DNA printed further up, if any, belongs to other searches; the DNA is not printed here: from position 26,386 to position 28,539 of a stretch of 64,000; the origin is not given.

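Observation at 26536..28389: SH3b-NlpC/P60 endopeptidase carrying a second, class-A beta-lactamase-like catalytic domain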

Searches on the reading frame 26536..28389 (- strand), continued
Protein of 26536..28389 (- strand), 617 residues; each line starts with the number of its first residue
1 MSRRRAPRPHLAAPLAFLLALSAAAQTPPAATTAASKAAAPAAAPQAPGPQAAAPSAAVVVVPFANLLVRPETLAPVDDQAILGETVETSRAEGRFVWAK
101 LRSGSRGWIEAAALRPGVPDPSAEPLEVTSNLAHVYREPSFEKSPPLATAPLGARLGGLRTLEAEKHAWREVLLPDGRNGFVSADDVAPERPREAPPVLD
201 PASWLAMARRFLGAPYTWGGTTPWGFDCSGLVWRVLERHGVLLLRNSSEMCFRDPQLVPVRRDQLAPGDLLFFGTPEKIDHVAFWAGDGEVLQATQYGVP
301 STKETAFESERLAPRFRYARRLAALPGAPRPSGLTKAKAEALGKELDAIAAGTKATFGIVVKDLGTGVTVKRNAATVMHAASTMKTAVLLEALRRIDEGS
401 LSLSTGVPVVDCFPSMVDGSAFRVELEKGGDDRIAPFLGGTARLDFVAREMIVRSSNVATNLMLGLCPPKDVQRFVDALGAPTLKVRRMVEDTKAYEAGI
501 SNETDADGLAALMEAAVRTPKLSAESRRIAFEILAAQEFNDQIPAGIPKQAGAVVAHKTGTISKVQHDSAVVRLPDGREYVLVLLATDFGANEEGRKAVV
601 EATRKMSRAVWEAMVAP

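Call 24: search_protein_families(library=pfam, proteins=[P0144, P0148, P0150, P0160, P0169, P0178, P0180, P0184, P0190, P0191], max_evalue=0.001)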
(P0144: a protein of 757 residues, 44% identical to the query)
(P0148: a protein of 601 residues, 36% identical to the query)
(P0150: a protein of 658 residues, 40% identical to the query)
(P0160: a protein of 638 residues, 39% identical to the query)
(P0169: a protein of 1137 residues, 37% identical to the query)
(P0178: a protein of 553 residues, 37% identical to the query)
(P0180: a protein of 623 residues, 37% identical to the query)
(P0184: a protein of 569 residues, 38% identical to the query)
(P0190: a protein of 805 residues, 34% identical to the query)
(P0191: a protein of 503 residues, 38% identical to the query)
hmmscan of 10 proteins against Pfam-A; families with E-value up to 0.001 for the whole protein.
P0144 (757 aa): 2 families
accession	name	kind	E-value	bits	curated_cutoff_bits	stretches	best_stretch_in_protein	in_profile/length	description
PF13354.11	Beta-lactamase2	-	9.8e-52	175.8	22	1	67-292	2-214/214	Beta-lactamase enzyme family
PF00246.29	Peptidase_M14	-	2.2e-15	57.5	21.6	1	390-514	11-157/286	Zinc carboxypeptidase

P0148 (601 aa): 1 family
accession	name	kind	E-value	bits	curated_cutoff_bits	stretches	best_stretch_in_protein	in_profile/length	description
PF13354.11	Beta-lactamase2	-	8.6e-38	130.3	22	1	349-570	7-213/214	Beta-lactamase enzyme family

P0150 (658 aa): 2 families
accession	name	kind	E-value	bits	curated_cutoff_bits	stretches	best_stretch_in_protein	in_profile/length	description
PF13354.11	Beta-lactamase2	-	7.7e-46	156.6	22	1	70-294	2-213/214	Beta-lactamase enzyme family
PF24827.1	AstE_AspA_cat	-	1.6e-05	25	25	1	370-409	3-42/192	Succinylglutamate desuccinylase/Aspartoacylase catalytic domain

P0160 (638 aa): 3 families
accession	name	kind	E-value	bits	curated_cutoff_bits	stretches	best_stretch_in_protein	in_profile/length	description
PF13354.11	Beta-lactamase2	-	1.1e-55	188.8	22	1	63-289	1-213/214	Beta-lactamase enzyme family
PF01520.23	Amidase_3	-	1.2e-32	113.8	27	1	341-526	1-173/174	N-acetylmuramoyl-L-alanine amidase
PF00144.29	Beta-lactamase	-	4.9e-06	26.4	27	0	61-125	14-80/329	Beta-lactamase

P0169 (1137 aa): 3 families
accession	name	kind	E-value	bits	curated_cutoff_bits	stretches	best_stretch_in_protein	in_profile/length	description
PF01433.26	Peptidase_M1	-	5.4e-54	183.5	27.7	1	250-458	4-213/218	Peptidase family M1 domain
PF13354.11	Beta-lactamase2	-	6.9e-46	156.7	22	1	883-1107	3-213/214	Beta-lactamase enzyme family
PF17900.6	Peptidase_M1_N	-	5.8e-09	36.8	25.8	1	136-209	113-186/186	Peptidase M1 N-terminal domain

P0178 (553 aa): 2 families
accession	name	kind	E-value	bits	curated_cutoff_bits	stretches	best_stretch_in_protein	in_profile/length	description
PF13354.11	Beta-lactamase2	-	5e-50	170.3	22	1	297-522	2-214/214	Beta-lactamase enzyme family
PF00144.29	Beta-lactamase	-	2.5e-08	33.9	27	0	298-387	34-101/329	Beta-lactamase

P0180 (623 aa): 3 families
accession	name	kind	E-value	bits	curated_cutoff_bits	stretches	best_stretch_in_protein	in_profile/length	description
PF13354.11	Beta-lactamase2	-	1.4e-57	194.9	22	1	375-598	2-214/214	Beta-lactamase enzyme family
PF07969.17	Amidohydro_3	-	1.2e-14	55.1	29.7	1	130-288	319-471/472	Amidohydrolase family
PF01979.26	Amidohydro_1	-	2.5e-10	40.6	25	1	100-288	185-345/345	Amidohydrolase family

P0184 (569 aa): 3 families
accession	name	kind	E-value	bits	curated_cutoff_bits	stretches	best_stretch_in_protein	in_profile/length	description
PF07075.17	NamZ_N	-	5.4e-54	183.1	26.9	1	1-126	75-202/203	Exo-beta-N-acetylmuramidase NamZ, N-terminal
PF20732.2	NamZ_C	-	1.2e-43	150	25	1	131-283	2-152/152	Exo-beta-N-acetylmuramidase NamZ, C-terminal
PF13354.11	Beta-lactamase2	-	6.4e-43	147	22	1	313-534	1-214/214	Beta-lactamase enzyme family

P0190 (805 aa): 4 families
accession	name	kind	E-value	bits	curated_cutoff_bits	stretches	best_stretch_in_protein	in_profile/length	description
PF00144.29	Beta-lactamase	-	7.8e-62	209.8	27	1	34-369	2-312/329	Beta-lactamase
PF13354.11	Beta-lactamase2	-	8.6e-57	192.4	22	1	552-776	2-213/214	Beta-lactamase enzyme family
PF11954.13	DUF3471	-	4.1e-09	37.2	29.3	1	419-510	2-93/103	Domain of unknown function (DUF3471)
PF02113.21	Peptidase_S13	-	0.00026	20.3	22.8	0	741-793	386-437/444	D-Ala-D-Ala carboxypeptidase 3 (S13) family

P0191 (503 aa): 7 families
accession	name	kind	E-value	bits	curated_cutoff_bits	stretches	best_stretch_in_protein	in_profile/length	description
PF13354.11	Beta-lactamase2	-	2.8e-47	161.3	22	1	248-471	3-213/214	Beta-lactamase enzyme family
PF00326.27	Peptidase_S9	-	9.2e-36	123.8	22.6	1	18-214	6-210/213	Prolyl oligopeptidase family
PF20434.5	BD-FAE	-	8e-12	45.6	26.8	1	4-93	23-106/215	BD-FAE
PF02129.25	Peptidase_S15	-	6.2e-08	33.1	23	1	21-99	47-118/262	X-Pro dipeptidyl-peptidase (S15 family)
PF01738.24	DLH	-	2.2e-06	27.9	21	1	17-194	33-189/217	Dienelactone hydrolase family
PF00561.26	Abhydrolase_1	-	6.8e-05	23.1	25.8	0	127-196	178-242/245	alpha/beta hydrolase fold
PF07859.19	Abhydrolase_3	-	7e-05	23.1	25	0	19-93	23-88/210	alpha/beta hydrolase fold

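Call 29: predict_structure(alignment_id=A1)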
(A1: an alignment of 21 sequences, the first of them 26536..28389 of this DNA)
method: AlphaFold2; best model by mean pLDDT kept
length: 617 residues; sequences in the alignment: 21
mean_pLDDT: 80.4   pTM: 0.63
mean pLDDT of the five models: 80.4, 79.5, 78.7, 75.8, 74.7
residues with pLDDT >= 90: 268; 70-90: 225; 50-70: 51; < 50: 73
segments of 3 or more residues with pLDDT < 50: 1-51, 216-225, 244-253
pLDDT, mean of each block of 10 residues (from residue 1): 33 39 34 33 38 78 80 68 88 91 81 89 85 87 85 87 92 93 91 62 82 55 51 71 47 60 87 73 87 64 81 83 75 87 96 92 95 91 90 97 94 94 87 92 95 92 95 96 93 90 94 96 93 87 83 84 86 85 91 87 95 81
secondary structure, 60 per line:
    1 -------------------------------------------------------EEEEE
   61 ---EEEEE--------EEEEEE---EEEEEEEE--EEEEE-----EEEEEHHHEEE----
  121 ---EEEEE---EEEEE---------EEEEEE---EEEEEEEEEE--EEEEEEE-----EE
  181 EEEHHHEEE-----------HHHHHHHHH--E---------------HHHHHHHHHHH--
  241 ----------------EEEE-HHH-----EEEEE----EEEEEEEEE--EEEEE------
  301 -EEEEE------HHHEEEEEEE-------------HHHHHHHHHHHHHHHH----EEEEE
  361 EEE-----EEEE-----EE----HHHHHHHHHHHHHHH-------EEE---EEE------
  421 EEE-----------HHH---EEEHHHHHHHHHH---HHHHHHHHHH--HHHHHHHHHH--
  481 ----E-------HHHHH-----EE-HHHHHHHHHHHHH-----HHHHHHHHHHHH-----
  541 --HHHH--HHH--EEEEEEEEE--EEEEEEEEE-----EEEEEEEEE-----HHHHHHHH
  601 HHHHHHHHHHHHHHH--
elements in order: E56-60 E64-68 E77-82 E86-93 E96-100 E106-110 E114-116 E124-128 E132-136 E146-151 E155-164 E167-173 E179-183 E187-189 H201-209 H228-238 E257-260 E270-274 E279-287 E290-294 E302-306 E316-322 H336-351 E356-363 E369-372 H384-398 E406-408 E412-414 E421-423 E441-443 H444-453 H457-466 H469-478 H493-497 H506-518 H524-535 H543-546 E554-562 E565-573 E579-587 H593-615

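Call 32: fold_search(model_id=the predicted structure, library=pdb)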
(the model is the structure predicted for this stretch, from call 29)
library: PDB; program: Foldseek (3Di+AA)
matches with E <= 10: 1774; with E <= 0.001: 980
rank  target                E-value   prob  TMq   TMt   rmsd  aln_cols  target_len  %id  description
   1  2j9o_B                3.6e-17  1.00  0.38  0.84   3.4       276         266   24  Structure of PBP-A, L158E mutant (released 2007-12-11)
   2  2j9o_A                3.9e-17  1.00  0.37  0.83   4.8       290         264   24  Structure of PBP-A, L158E mutant (released 2007-12-11)
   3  2j7v_A                5.6e-17  1.00  0.38  0.84   3.4       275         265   24  Structure of PBP-A (released 2007-11-06)
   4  2j8y_D                6.2e-17  1.00  0.38  0.84   5.7       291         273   24  Structure of PBP-A acyl-enzyme complex with penicillin-G (released 2007-11-27)
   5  2j7v_C                6.2e-17  1.00  0.38  0.83   5.3       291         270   24  Structure of PBP-A (released 2007-11-06)
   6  2j8y_C                7.6e-17  1.00  0.38  0.85   3.2       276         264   24  Structure of PBP-A acyl-enzyme complex with penicillin-G (released 2007-11-27)
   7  2j7v_B                8.8e-17  1.00  0.37  0.83   4.9       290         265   24  Structure of PBP-A (released 2007-11-06)
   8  2j7v_D                1.4e-16  1.00  0.38  0.83   6.0       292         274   24  Structure of PBP-A (released 2007-11-06)
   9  2jbf_D                1.5e-16  1.00  0.39  0.83   5.7       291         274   24  Structure of PBP-A, L158E mutant. Acyl-enzyme complex with penicillin- G. (released 2008-02-05)
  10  4r0k_A                1.5e-16  1.00  0.37  0.70   4.4       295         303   24  Crystal structure of a putative dipeptidyl-peptidase VI (BT_1314) from Bacteroides thetaiotaomicron VPI-5482 at 1.75 A (released 2014-08-20)
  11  4r0k_B                1.5e-16  1.00  0.37  0.70   4.5       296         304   24  Crystal structure of a putative dipeptidyl-peptidase VI (BT_1314) from Bacteroides thetaiotaomicron VPI-5482 at 1.75 A (released 2014-08-20)
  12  2j9o_C                2.1e-16  1.00  0.38  0.85   3.3       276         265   24  Structure of PBP-A, L158E mutant (released 2007-12-11)
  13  2j9o_D                2.1e-16  1.00  0.37  0.79   6.0       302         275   23  Structure of PBP-A, L158E mutant (released 2007-12-11)
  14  3pvq_A                3.6e-16  1.00  0.37  0.71   4.1       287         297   23  Crystal structure of a putative dipeptidyl-peptidase VI (BT_1314) from BACTEROIDES THETAIOTAOMICRON VPI-5482 at 2.10 A (released 2011-02-02)
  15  5gla_A                9.8e-16  1.00  0.38  0.84   4.4       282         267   20  Crystal structure of the class A beta-lactamase PenL-tTR10 containing 10 residues insertion in omega-loop (released 2017-02-15)
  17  3npf_B                1.1e-15  1.00  0.37  0.71   4.6       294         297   24  Crystal structure of a putative dipeptidyl-peptidase VI (BACOVA_00612) from Bacteroides ovatus at 1.72 A resolution (released 2010-07-28)
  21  3npf_A                3.3e-15  1.00  0.36  0.68   4.4       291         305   25  Crystal structure of a putative dipeptidyl-peptidase VI (BACOVA_00612) from Bacteroides ovatus at 1.72 A resolution (released 2010-07-28)
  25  3h41                  4.4e-15  1.00  0.35  0.67   4.6       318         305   24  CRYSTAL STRUCTURE OF A NLPC/P60 FAMILY PROTEIN (BCE_2878) FROM BACILLUS CEREUS ATCC 10987 AT 1.79 A RESOLUTION (released 2009-05-05)
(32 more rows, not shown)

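Call 38: list_cluster_members(proteins=[P0130, P0133, P0136, P0142, P0149, P0158, P0144, P0184, P0160, P0125])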
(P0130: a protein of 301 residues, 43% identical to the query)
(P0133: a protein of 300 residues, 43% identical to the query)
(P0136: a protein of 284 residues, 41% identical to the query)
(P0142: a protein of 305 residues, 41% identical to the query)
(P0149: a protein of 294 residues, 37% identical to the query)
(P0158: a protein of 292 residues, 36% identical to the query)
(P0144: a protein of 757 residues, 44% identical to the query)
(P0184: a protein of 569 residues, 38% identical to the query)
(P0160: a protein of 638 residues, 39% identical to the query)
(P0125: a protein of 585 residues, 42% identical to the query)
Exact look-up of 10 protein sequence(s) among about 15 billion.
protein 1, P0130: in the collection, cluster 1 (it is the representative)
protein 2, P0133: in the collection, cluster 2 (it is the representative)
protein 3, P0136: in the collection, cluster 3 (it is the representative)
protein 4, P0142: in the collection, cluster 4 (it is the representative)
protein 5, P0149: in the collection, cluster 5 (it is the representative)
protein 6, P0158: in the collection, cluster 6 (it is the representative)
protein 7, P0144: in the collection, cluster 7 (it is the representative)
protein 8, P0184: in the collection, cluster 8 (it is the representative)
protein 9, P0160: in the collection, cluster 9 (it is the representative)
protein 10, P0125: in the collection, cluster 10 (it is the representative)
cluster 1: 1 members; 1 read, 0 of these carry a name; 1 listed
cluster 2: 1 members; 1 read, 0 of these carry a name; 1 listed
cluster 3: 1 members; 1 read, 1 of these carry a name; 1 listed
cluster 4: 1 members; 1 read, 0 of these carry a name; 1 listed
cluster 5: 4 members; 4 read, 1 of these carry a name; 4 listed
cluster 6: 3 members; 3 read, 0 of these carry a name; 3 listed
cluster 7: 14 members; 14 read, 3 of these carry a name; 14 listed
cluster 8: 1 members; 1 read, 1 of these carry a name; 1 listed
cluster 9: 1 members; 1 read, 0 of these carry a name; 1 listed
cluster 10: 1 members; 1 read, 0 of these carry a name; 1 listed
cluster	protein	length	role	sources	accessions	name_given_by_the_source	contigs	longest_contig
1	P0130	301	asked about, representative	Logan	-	-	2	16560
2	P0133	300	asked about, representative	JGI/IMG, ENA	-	-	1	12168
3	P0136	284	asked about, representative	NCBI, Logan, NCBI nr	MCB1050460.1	MAG: serine hydrolase [Acidobacteria bacterium] | serine hydrolase [Acidobacteriota bacterium]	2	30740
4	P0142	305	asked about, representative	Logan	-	-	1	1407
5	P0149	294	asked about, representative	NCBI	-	-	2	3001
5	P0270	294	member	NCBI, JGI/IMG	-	beta-lactamase class A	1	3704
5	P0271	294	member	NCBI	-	-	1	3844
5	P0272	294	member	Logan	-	-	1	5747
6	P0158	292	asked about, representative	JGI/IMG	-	-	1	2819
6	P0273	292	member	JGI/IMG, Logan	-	-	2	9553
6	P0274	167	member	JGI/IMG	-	-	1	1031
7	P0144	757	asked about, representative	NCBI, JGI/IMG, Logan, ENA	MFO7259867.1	MAG: serine hydrolase [bacterium]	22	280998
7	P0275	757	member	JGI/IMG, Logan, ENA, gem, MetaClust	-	\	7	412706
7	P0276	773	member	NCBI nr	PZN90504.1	MAG: hypothetical protein DIU52_07665 [bacterium]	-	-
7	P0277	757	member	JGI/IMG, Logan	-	-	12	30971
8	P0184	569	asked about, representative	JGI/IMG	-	beta-lactamase class A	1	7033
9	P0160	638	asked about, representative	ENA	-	-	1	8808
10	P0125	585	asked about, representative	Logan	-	-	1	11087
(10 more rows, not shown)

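Call 41: search_protein_families(library=pfam, proteins=[P0205, P0206, P0209, P0220, P0261, P0263, P0134, P0215, P0224, P0153], max_evalue=0.001)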
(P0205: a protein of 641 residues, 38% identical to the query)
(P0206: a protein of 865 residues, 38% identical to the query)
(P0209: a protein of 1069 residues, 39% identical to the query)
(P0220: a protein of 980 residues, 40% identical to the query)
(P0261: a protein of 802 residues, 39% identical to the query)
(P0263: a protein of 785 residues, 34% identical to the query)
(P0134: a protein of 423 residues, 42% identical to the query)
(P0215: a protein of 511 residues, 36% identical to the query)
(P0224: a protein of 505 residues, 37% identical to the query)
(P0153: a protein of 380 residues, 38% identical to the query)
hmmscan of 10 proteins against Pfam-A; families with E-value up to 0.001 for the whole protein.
P0205 (641 aa): 2 families
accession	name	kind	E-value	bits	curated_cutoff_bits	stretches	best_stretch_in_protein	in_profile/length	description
PF13354.11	Beta-lactamase2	-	1.6e-52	178.4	22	1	85-307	4-213/214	Beta-lactamase enzyme family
PF00246.29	Peptidase_M14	-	2.2e-15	57.5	21.6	1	375-478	8-132/286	Zinc carboxypeptidase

P0206 (865 aa): 2 families
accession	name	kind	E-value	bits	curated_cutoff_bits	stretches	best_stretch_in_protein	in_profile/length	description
PF13354.11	Beta-lactamase2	-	1e-45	156.1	22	1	57-282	1-213/214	Beta-lactamase enzyme family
PF00246.29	Peptidase_M14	-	6.9e-16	59.1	21.6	1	351-453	8-132/286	Zinc carboxypeptidase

P0209 (1069 aa): 2 families
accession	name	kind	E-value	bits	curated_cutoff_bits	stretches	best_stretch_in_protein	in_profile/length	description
PF00144.29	Beta-lactamase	-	2.2e-65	221.4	27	1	713-1040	5-315/329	Beta-lactamase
PF13354.11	Beta-lactamase2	-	1.3e-49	168.9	22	1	80-303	2-214/214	Beta-lactamase enzyme family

P0220 (980 aa): 2 families
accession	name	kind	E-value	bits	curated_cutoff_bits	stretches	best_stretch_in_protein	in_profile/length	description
PF13354.11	Beta-lactamase2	-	1.9e-46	158.6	22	1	728-951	2-214/214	Beta-lactamase enzyme family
PF01663.27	Phosphodiest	-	4.4e-20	73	23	2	44-158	3-110/342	Type I phosphodiesterase / nucleotide pyrophosphatase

P0261 (802 aa): 2 families
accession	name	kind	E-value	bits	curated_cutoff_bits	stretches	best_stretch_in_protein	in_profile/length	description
PF13354.11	Beta-lactamase2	-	2.1e-48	164.9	22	1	77-300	5-214/214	Beta-lactamase enzyme family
PF00246.29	Peptidase_M14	-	3.2e-11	43.8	21.6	1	365-472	3-132/286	Zinc carboxypeptidase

P0263 (785 aa): 2 families
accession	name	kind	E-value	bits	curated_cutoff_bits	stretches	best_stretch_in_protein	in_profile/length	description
PF00144.29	Beta-lactamase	-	4.8e-73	246.6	27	1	318-659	1-317/329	Beta-lactamase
PF13354.11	Beta-lactamase2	-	1.8e-56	191.3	22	1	51-274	3-213/214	Beta-lactamase enzyme family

P0134 (423 aa): 2 families
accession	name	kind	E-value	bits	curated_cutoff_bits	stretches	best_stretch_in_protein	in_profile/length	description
PF13354.11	Beta-lactamase2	-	2.1e-47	161.7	22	1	163-388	1-213/214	Beta-lactamase enzyme family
PF00144.29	Beta-lactamase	-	0.00022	21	27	0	157-212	10-79/329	Beta-lactamase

P0215 (511 aa): 2 families
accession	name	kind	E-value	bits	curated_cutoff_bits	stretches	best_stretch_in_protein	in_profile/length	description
PF13354.11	Beta-lactamase2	-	9.3e-42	143.2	22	1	66-279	12-211/214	Beta-lactamase enzyme family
PF01427.22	Peptidase_M15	-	8.3e-21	75.1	27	1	318-501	2-188/199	D-ala-D-ala dipeptidase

P0224 (505 aa): 3 families
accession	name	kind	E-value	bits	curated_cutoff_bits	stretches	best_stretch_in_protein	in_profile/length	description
PF13354.11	Beta-lactamase2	-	9.3e-52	175.9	22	1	82-308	1-214/214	Beta-lactamase enzyme family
PF01471.23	PG_binding_1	-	6.8e-14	52.2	23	1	435-475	2-41/57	Putative peptidoglycan binding domain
PF00144.29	Beta-lactamase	-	3.4e-07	30.2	27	1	81-180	15-108/329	Beta-lactamase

P0153 (380 aa): 2 families
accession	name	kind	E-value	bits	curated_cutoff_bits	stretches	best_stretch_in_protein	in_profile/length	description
PF13354.11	Beta-lactamase2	-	4.1e-55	186.9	22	1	127-352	2-214/214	Beta-lactamase enzyme family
PF00144.29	Beta-lactamase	-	2.4e-06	27.4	27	0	268-371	219-327/329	Beta-lactamase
